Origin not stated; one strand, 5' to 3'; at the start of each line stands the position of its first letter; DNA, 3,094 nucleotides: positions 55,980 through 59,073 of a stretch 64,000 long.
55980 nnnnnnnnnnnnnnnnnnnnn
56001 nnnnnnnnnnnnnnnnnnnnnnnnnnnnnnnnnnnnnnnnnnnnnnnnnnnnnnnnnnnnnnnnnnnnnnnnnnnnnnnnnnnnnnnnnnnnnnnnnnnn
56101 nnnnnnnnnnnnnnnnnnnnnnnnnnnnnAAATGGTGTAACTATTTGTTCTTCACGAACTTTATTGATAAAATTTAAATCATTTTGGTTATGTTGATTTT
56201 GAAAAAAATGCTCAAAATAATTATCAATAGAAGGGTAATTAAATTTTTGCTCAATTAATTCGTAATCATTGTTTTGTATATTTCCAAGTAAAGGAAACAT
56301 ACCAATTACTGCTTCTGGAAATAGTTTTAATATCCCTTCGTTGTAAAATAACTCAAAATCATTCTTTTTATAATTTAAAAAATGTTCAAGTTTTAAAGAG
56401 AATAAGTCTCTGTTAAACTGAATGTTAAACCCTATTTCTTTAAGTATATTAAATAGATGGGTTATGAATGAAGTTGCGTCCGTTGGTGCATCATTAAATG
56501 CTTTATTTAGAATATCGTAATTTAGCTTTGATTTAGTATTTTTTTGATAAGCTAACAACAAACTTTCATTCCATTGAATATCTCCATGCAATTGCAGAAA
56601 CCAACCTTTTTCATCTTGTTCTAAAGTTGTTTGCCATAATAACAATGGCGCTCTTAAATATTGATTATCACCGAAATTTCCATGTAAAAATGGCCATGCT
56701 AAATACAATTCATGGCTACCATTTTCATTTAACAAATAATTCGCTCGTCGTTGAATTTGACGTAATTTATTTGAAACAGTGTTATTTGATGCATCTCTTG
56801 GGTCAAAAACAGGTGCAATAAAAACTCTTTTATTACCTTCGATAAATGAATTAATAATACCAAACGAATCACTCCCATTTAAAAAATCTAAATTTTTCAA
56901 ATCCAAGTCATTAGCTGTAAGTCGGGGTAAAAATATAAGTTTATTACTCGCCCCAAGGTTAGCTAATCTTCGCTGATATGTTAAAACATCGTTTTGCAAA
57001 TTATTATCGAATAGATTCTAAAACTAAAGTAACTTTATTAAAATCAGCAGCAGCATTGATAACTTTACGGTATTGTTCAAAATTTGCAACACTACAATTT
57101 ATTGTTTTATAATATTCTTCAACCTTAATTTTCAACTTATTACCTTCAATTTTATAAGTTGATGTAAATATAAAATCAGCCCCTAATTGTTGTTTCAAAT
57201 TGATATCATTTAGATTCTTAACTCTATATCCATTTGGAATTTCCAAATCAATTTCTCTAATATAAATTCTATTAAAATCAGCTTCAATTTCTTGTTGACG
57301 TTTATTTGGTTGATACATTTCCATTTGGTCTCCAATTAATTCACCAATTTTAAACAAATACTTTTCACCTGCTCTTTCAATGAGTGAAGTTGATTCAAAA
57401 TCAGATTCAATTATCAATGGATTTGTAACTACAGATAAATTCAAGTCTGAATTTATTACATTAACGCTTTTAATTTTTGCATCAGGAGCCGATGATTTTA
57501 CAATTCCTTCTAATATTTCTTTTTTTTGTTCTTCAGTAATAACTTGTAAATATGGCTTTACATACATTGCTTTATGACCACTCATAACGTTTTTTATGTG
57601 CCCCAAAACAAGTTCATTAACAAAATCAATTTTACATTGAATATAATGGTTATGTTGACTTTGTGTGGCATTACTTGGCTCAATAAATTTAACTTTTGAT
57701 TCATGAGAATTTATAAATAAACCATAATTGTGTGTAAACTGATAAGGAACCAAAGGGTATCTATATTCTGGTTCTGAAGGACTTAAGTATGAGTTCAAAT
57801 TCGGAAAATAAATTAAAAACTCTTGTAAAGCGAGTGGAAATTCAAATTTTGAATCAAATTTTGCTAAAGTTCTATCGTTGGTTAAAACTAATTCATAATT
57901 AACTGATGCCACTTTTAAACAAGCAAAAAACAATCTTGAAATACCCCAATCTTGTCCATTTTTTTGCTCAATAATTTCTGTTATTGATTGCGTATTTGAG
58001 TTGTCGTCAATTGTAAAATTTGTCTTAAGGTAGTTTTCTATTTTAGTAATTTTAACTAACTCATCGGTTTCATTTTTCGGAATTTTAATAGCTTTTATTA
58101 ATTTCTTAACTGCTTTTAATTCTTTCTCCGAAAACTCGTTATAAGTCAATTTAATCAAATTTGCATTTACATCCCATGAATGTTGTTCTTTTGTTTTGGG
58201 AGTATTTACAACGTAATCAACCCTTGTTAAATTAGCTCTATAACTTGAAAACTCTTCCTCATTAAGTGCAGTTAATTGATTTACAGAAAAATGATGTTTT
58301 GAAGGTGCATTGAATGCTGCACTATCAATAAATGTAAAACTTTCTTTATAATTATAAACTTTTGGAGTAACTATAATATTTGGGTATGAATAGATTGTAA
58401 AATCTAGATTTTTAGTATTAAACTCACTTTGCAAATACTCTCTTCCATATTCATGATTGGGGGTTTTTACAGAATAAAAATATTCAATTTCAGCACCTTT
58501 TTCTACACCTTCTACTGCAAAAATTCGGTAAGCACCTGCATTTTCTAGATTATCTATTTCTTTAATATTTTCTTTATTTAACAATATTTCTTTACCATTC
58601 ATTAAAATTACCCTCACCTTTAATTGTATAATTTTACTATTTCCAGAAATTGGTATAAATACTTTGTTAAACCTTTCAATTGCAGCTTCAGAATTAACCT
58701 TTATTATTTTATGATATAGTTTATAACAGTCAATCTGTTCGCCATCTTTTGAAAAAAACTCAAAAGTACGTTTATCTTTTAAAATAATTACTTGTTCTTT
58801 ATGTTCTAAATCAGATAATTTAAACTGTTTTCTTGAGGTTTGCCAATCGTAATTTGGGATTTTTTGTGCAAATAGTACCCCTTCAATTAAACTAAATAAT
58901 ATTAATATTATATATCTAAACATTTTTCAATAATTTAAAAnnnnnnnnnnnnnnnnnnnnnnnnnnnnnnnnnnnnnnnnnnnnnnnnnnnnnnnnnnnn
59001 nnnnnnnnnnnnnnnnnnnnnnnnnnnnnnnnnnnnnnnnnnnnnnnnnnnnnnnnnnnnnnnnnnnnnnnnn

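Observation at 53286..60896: Large DUF4011-type Upf1-like helicase translationally coupled to a secreted DUF3857/transglutaminase-like gene pair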

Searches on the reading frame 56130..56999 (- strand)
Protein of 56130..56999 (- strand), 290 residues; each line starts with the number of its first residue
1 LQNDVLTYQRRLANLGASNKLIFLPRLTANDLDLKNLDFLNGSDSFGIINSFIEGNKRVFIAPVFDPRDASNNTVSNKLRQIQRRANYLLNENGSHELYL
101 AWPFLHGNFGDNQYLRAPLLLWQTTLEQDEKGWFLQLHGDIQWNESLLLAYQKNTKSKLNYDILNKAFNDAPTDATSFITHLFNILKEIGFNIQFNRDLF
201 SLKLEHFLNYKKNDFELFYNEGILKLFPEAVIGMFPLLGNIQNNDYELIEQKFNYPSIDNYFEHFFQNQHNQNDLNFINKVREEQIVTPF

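Call 61: predict_structure(alignment_id=A5)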
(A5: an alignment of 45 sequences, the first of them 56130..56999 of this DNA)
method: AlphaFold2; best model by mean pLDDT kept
length: 290 residues; sequences in the alignment: 45
mean_pLDDT: 80.3   pTM: 0.75
mean pLDDT of the five models: 80.3, 79.9, 79.1, 78.5, 77.5
residues with pLDDT >= 90: 139; 70-90: 78; 50-70: 24; < 50: 49
segments of 3 or more residues with pLDDT < 50: 1-17, 239-250, 272-290
pLDDT, mean of each block of 10 residues (from residue 1): 42 53 89 92 90 96 92 93 92 85 93 89 96 94 89 86 87 96 95 93 95 85 93 74 46 57 57 45 37
secondary structure, 60 per line:
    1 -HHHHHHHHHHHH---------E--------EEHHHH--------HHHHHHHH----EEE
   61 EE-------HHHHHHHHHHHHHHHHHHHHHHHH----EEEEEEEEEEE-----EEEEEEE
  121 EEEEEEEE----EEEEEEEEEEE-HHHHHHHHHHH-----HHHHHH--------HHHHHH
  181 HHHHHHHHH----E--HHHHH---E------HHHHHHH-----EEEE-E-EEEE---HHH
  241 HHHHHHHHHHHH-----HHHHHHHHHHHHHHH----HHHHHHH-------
elements in order: H2-13 H34-37 H46-53 E58-62 H70-93 E98-108 E114-128 E133-143 H145-155 H161-166 H175-189 H197-201 H212-218 E224-227 E231-234 H238-252 H258-272 H277-283

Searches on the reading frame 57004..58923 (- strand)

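Call 5: search_protein_families(library=pfam, proteins=[window:57004-58923:-], max_evalue=0.01)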
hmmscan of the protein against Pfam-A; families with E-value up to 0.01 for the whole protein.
window:57004-58923:- (639 aa): 2 families
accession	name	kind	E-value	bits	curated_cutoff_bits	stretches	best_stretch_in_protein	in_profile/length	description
PF12969.12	DUF3857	-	4.2e-09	37.1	24.6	1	70-172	9-124/170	Domain of Unknown Function with PDB structure (DUF3857)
PF01841.26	Transglut_core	-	9.3e-05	23.1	23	1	281-342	7-71/108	Transglutaminase-like superfamily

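Call 6: search_protein_families(library=padloc, proteins=[window:57004-58923:-], max_evalue=0.01)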
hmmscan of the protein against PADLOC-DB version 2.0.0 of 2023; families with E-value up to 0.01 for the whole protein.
window:57004-58923:- (639 aa): 0 families

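Call 7: search_protein_families(library=ncbifam, proteins=[window:57004-58923:-], max_evalue=0.01)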
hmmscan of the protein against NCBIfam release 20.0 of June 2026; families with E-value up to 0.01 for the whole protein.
window:57004-58923:- (639 aa): 0 families
